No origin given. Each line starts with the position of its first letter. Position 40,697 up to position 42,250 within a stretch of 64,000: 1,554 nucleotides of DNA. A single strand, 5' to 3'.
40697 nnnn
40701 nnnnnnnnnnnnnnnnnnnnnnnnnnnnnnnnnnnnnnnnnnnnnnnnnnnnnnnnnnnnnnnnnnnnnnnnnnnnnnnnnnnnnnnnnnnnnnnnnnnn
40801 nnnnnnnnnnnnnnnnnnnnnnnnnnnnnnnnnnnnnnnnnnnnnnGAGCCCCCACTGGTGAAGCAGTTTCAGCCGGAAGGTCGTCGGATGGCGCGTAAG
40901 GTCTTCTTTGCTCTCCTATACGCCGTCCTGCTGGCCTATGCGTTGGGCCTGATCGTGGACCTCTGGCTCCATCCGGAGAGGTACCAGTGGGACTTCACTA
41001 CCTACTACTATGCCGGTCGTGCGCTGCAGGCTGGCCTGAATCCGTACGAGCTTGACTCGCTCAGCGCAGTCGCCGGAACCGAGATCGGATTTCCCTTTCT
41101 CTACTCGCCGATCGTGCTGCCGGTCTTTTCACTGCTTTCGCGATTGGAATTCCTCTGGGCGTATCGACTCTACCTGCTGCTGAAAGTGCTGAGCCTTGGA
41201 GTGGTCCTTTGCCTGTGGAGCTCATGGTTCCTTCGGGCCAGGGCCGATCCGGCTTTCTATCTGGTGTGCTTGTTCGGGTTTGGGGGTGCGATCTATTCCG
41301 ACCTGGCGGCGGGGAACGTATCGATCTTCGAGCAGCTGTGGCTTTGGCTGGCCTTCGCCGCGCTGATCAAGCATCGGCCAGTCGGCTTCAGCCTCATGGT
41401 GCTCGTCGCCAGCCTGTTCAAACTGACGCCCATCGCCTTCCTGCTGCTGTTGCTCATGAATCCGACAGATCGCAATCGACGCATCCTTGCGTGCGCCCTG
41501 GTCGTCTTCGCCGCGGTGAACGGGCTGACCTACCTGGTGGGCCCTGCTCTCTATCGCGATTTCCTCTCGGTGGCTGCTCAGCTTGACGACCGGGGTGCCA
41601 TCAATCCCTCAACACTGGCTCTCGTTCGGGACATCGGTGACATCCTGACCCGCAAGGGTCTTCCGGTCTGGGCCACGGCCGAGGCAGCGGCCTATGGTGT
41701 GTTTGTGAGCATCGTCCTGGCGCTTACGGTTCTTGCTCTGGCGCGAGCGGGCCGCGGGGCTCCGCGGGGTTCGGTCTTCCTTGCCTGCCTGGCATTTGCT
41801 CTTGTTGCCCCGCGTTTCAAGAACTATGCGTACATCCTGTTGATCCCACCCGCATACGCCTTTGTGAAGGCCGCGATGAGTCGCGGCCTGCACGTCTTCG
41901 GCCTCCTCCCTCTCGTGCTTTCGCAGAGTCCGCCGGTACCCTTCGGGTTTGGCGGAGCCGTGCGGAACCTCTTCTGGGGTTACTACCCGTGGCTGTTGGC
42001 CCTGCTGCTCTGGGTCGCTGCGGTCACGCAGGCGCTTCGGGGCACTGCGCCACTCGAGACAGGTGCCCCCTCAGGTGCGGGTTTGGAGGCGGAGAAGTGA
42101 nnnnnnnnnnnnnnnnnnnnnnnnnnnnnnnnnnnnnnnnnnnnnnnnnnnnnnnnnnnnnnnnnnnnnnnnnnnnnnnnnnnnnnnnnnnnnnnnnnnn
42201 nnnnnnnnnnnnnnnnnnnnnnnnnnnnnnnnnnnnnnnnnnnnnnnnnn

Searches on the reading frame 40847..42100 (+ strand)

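Call 61: search_protein_families(library=pfam, proteins=[window:40847-42100:+], max_evalue=0.00001)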
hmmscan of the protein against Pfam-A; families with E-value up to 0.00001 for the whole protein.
window:40847-42100:+ (417 aa): 1 family
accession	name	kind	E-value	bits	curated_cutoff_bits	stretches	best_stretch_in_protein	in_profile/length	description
PF09594.16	GT87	-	4.7e-17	63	25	1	84-321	1-236/237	Glycosyltransferase family 87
